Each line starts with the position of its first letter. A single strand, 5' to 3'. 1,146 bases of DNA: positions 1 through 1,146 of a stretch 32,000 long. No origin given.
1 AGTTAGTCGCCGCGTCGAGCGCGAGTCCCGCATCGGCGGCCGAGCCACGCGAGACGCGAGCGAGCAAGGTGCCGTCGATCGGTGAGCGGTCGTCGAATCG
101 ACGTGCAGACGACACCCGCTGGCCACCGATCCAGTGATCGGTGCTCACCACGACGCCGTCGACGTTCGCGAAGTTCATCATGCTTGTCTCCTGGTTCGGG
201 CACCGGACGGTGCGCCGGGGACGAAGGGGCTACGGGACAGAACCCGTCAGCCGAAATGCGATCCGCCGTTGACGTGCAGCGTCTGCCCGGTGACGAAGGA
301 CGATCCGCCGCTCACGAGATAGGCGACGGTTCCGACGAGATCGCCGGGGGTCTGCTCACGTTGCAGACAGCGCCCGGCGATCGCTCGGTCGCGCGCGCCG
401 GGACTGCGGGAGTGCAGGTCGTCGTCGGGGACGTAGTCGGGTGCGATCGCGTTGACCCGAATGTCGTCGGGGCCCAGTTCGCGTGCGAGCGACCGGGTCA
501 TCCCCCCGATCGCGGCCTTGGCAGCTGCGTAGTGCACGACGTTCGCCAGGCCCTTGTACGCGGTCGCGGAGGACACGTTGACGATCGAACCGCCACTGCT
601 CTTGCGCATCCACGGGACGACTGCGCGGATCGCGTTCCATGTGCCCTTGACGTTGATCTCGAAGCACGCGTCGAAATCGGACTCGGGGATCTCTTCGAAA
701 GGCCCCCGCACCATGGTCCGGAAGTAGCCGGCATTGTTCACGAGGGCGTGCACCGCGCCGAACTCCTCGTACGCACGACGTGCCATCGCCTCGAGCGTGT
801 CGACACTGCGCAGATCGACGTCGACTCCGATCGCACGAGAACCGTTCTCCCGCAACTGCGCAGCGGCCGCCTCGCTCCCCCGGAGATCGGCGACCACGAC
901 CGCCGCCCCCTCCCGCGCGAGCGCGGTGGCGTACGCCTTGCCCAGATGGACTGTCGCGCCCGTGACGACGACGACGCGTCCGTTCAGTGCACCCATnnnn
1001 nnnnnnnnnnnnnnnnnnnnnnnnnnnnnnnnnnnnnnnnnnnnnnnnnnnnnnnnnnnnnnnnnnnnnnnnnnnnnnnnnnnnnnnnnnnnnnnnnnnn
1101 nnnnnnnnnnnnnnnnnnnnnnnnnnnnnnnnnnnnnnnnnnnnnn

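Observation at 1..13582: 14-gene coupled operon mixing UbiD/UbiX, a Rieske dioxygenase and sugar-acid-type enzymes: candidate undescribed catabolic pathway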

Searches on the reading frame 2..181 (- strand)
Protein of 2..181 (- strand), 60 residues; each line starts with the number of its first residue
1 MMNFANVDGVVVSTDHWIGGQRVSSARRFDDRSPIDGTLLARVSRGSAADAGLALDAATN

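Call 18: search_protein_families(library=ncbifam, proteins=[window:2-181:-])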
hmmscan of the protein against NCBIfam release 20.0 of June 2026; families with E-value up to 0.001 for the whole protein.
window:2-181:- (60 aa): 2 families
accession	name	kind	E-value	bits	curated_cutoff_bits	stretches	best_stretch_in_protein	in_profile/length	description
NF050026.1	AcaldDHExaC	equivalog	4.1e-05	22.4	900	1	14-59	16-63/503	acetaldehyde dehydrogenase ExaC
TIGR03216.1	OH_muco_semi_DH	equivalog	0.00032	19.4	693.25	1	16-59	3-46/481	2-hydroxymuconic semialdehyde dehydrogenase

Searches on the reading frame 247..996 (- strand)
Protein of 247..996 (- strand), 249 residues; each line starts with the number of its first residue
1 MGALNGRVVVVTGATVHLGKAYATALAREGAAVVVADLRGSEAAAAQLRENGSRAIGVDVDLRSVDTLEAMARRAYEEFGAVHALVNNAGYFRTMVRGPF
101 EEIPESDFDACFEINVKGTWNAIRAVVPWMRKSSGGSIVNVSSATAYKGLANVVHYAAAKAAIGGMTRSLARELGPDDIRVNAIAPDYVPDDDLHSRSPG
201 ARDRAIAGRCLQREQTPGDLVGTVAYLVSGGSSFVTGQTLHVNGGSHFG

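Call 18: search_protein_families(library=ncbifam, proteins=[window:247-996:-])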
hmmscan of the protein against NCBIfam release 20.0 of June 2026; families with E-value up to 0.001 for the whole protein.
window:247-996:- (249 aa): 232 families (the best 25 are shown)
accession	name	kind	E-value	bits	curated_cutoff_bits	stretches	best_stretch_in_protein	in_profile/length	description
NF005853.0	PRK07774.1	equivalog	1e-62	211.8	303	1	3-246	3-246/250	SDR family oxidoreductase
NF005559.1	PRK07231.1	subfamily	1.5e-61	208.1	215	1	4-246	2-247/249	glucose 1-dehydrogenase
NF004198.0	PRK05653.1-3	equivalog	6.6e-58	196.1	296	1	3-247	4-247/248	3-oxoacyl-ACP reductase FabG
NF009466.0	PRK12826.1-2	subfamily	1.2e-52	178.9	222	1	7-246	4-244/248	3-oxoacyl-ACP reductase FabG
NF004791.0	PRK06138.1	equivalog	3.3e-50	170.7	312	1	3-246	2-249/252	SDR family oxidoreductase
TIGR01830.1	3oxo_ACP_reduc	equivalog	5.2e-50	170.4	297.75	1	9-245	1-237/239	3-oxoacyl-[acyl-carrier-protein] reductase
NF004818.0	PRK06172.1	equivalog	8e-49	166.2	336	1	3-246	4-250/253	SDR family oxidoreductase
NF004197.0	PRK05653.1-1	equivalog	1.7e-47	162.2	332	1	3-246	4-246/249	3-oxoacyl-ACP reductase FabG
TIGR03971.1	SDR_subfam_1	subfamily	5.8e-47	160.3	300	1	4-246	1-268/271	mycofactocin-coupled SDR family oxidoreductase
NF009468.0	PRK12826.1-4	equivalog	6.8e-46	157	318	1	3-246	4-247/256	SDR family oxidoreductase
NF005469.0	PRK07063.1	equivalog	8.6e-46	156.6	306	1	3-246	4-254/260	SDR family oxidoreductase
NF006080.0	PRK08226.1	equivalog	6.2e-45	153.7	356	1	1-247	1-254/263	SDR family oxidoreductase UcpA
NF004773.0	PRK06113.1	equivalog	9.5e-45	153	367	1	4-246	9-250/255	7-alpha-hydroxysteroid dehydrogenase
NF052558.1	MBtsdlDhBudC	equivalog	1.6e-44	152.4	270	1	5-246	2-241/250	meso-2,3-butanediol dehydrogenase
NF005909.0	PRK07890.1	subfamily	1.7e-44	152.1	258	1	3-247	4-258/260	short chain dehydrogenase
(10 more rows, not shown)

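Call 20: find_encoding_contigs(protein=window:247-996:-, flank=10000, max_places=4)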
Protein window:247-996:- (249 aa): 5 contigs read that carry it; 3 places shown.
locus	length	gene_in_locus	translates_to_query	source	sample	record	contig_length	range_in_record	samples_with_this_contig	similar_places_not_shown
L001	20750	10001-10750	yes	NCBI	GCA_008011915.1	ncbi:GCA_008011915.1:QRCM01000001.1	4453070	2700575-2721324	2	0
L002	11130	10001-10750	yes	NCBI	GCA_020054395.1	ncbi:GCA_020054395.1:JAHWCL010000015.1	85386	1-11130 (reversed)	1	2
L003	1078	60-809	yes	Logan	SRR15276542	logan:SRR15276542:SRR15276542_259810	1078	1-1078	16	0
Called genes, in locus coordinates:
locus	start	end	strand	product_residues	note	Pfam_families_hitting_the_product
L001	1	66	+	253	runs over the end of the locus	PF00005:ABC_tran, PF13304:AAA_21 (faint)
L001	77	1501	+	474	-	PF20695:UbiD_N, PF01977:UbiD, PF20696:UbiD_C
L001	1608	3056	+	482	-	PF00171:Aldedh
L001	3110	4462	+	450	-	PF00355:Rieske, PF00848:Ring_hydroxyl_A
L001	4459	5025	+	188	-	PF00866:Ring_hydroxyl_B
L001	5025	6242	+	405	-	PF07992:Pyr_redox_2, PF01266:DAO (weak), PF13738:Pyr_redox_3 (weak), PF00070:Pyr_redox, PF14759:Reductase_C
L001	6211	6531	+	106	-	PF00111:Fer2 (weak)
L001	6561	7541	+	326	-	PF00389:2-Hacid_dh, PF02826:2-Hacid_dh_C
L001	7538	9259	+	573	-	PF00920:ILVD_EDD_N, PF24877:ILV_EDD_C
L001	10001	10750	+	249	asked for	PF00106:adh_short, PF08659:KR, PF23441:SDR (weak), PF13561:adh_short_C2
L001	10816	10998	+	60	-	-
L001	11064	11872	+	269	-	PF13340:DUF4096, PF01609:DDE_Tnp_1, PF13586:DDE_Tnp_1_2 (weak)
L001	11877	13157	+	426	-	PF00171:Aldedh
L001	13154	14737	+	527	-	PF02776:TPP_enzyme_N, PF02775:TPP_enzyme_C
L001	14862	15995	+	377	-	PF00355:Rieske, PF19298:KshA_C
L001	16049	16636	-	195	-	PF00440:TetR_N, PF17932:TetR_C_24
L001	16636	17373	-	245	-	PF09339:HTH_IclR, PF25213:HVO_A0261_N, PF01047:MarR (weak), PF12802:MarR_2, PF13412:HTH_24 (weak), PF01978:TrmB (weak), PF01614:IclR_C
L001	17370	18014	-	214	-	PF09339:HTH_IclR, PF12802:MarR_2, PF12840:HTH_20 (weak), PF01614:IclR_C (faint)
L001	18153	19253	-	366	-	PF00005:ABC_tran, PF17912:OB_MalK, PF17850:CysA_C_terminal (faint), PF08402:TOBE_2 (weak)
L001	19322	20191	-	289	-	PF00528:BPD_transp_1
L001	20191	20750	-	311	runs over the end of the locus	PF00528:BPD_transp_1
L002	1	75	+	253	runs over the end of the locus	PF00005:ABC_tran, PF13304:AAA_21 (faint)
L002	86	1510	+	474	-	PF20695:UbiD_N, PF01977:UbiD, PF20696:UbiD_C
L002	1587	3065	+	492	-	PF00171:Aldedh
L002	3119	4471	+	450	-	PF00355:Rieske, PF00848:Ring_hydroxyl_A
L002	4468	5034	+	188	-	PF00866:Ring_hydroxyl_B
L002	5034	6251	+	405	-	PF07992:Pyr_redox_2, PF01266:DAO (weak), PF13738:Pyr_redox_3 (weak), PF00070:Pyr_redox, PF14759:Reductase_C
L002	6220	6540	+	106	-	PF00111:Fer2 (weak)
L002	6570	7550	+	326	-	PF00389:2-Hacid_dh, PF02826:2-Hacid_dh_C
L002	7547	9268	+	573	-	PF00920:ILVD_EDD_N, PF24877:ILV_EDD_C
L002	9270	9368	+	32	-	-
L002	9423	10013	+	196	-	-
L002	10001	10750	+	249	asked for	PF00106:adh_short, PF08659:KR, PF23441:SDR (weak), PF13561:adh_short_C2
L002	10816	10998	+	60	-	-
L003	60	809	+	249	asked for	PF00106:adh_short, PF08659:KR, PF23441:SDR (weak), PF13561:adh_short_C2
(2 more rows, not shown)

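Call 46: search_protein_families(library=ncbifam, proteins=[L001:13154-14737:+, L001:14862-15995:+, L001:11877-13157:+], max_evalue=1e-10)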
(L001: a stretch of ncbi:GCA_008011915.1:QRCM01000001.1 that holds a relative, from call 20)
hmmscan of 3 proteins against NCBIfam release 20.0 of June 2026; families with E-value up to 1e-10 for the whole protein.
L001:13154-14737:+ (527 aa): 45 families (the best 25 are shown)
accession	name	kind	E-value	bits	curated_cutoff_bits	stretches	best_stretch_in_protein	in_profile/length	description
NF005760.0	PRK07586.1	equivalog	1.2e-173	578.8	363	1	5-526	2-514/514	acetolactate synthase large subunit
NF009122.0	PRK12474.1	subfamily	5.1e-143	477.6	835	1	4-526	5-518/518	hypothetical protein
NF005485.1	PRK07092.1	equivalog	1.2e-54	186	493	1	17-526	14-518/523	benzoylformate decarboxylase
NF006052.0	PRK08199.1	subfamily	1.3e-33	116.1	539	2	353-524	370-535/559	thiamine pyrophosphate protein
NF006122.0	PRK08266.1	subfamily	8.8e-33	113.6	571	2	358-525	361-523/543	hypothetical protein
NF006016.1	PRK08155.1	equivalog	1.1e-31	109.9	870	2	354-526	364-532/554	acetolactate synthase large subunit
NF005712.0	PRK07524.1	subfamily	5.4e-31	107.7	500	2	357-523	366-526/536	5-guanidino-2-oxopentanoate decarboxylase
TIGR00118.1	acolac_lg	equivalog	2.5e-29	102.2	538.35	2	393-526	404-534/557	biosynthetic-type acetolactate synthase large subunit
NF006187.0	PRK08322.1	equivalog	1.3e-28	99.7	509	2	5-245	3-234/548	acetolactate synthase large subunit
NF005470.0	PRK07064.1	equivalog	1.2e-26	93.9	495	1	369-524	381-527/552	thiamine pyrophosphate-binding protein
NF005651.0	PRK07418.1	subfamily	2.2e-26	92.2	942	2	3-234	18-251/617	acetolactate synthase large subunit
NF005860.0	PRK07789.1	equivalog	1.7e-24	86.1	881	1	3-248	33-274/615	acetolactate synthase large subunit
NF004919.0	PRK06276.1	equivalog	4.2e-24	84.8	866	1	397-526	414-538/582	acetolactate synthase large subunit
NF005228.0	PRK06725.1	equivalog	7.5e-24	83.8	991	1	357-526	381-545/571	acetolactate synthase large subunit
NF006591.0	PRK09124.1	equivalog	7.7e-24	83.9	792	1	261-526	281-529/574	ubiquinone-dependent pyruvate dehydrogenase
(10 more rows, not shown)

L001:14862-15995:+ (377 aa): 1 family
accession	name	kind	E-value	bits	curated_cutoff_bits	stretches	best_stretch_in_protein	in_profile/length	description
NF052579.1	BetMthstMoxSdmAMthl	equivalog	2.8e-15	56.1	600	1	26-197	18-189/351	4beta-methylsterol monooxygenase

L001:11877-13157:+ (426 aa): 38 families (the best 25 are shown)
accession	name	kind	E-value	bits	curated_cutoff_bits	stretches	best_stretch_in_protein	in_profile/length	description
TIGR02299.1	HpaE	equivalog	2.9e-138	461.5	638.35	1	3-423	49-475/488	5-carboxymethyl-2-hydroxymuconate semialdehyde dehydrogenase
TIGR03216.1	OH_muco_semi_DH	equivalog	5.7e-127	424.2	693.25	1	7-423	52-478/481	2-hydroxymuconic semialdehyde dehydrogenase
NF010000.0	PRK13473.1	subfamily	2e-120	402.6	615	1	2-422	49-470/475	aminobutyraldehyde dehydrogenase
TIGR01804.1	BADH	equivalog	4.3e-118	394.8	668.6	1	3-420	46-467/467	betaine-aldehyde dehydrogenase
NF009725.0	PRK13252.1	equivalog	1.1e-108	363.8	593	1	3-421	55-476/488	betaine-aldehyde dehydrogenase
NF045735.1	PaDhStyDPseudo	equivalog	2e-107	359.9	850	1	7-424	57-481/483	phenylacetaldehyde dehydrogenase StyD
NF006916.0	PRK09407.1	equivalog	7.5e-104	348.2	521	1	4-423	68-491/526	succinic semialdehyde dehydrogenase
NF045736.1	PaDhStyDRhodo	equivalog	8.8e-98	327.9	800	1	7-409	56-462/479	phenylacetaldehyde dehydrogenase StyD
TIGR03374.1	ABALDH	equivalog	4.3e-95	319.3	909.3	1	3-419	49-466/472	aminobutyraldehyde dehydrogenase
TIGR01780.1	SSADH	subfamily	4.9e-94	315.7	646.35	1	3-420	30-448/448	succinate-semialdehyde dehydrogenase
NF007352.0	PRK09847.1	equivalog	5.1e-91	305.6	850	1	7-421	74-488/495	aldehyde dehydrogenase PuuC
NF050026.1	AcaldDHExaC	equivalog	8.3e-88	295.2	900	1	3-423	64-492/503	acetaldehyde dehydrogenase ExaC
TIGR04284.1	aldehy_Rv0768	hypoth_equivalog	9.8e-85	285.3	775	1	91-424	142-478/480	aldehyde dehydrogenase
NF007497.0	PRK10090.1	equivalog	3.4e-84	283.3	500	1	3-416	55-469/480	aldehyde dehydrogenase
NF008415.0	PRK11241.1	equivalog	1.2e-82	278.2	828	1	2-421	58-477/482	NADP-dependent succinate-semialdehyde dehydrogenase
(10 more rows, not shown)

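Call 99: find_related_loci(query=L001:11877-13157:+, collection=metagenome_contigs, flank=10000)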
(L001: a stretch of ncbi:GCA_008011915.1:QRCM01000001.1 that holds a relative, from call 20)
Query L001:11877-13157:+ (426 aa) in metagenome_contigs; peptide patterns used: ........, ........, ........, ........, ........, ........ (x = any residue, [..] = any of these).
295 stretches matched a pattern; 177 encode a relative of the query (tblastn E <= 1e-3); the best 80 are kept; 80 distinct loci.
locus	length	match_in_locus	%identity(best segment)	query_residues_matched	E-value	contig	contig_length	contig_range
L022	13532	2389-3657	55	3-425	3e-148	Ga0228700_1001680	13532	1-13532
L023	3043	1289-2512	52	12-421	8e-134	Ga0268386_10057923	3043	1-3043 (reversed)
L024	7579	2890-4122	48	8-423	9e-111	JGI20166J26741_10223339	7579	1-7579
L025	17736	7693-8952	43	5-425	2e-107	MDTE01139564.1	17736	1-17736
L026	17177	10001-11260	42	5-421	2e-98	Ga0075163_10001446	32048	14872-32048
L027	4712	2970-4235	40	7-426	5e-95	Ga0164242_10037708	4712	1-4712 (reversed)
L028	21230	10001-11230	43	13-420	1e-94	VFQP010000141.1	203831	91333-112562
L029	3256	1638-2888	41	7-421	5e-96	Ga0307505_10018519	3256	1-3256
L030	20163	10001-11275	42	3-425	4e-94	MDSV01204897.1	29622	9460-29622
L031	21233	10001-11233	42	13-421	5e-94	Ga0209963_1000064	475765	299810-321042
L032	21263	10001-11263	40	2-420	9e-94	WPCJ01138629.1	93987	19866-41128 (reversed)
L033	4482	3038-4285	42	7-420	7e-94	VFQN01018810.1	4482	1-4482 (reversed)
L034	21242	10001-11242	40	15-426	4e-93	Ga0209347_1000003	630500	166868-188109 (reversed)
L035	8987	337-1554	42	15-421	6e-93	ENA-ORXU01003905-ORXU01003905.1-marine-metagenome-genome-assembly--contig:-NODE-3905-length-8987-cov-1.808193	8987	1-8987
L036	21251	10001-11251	39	3-421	5e-93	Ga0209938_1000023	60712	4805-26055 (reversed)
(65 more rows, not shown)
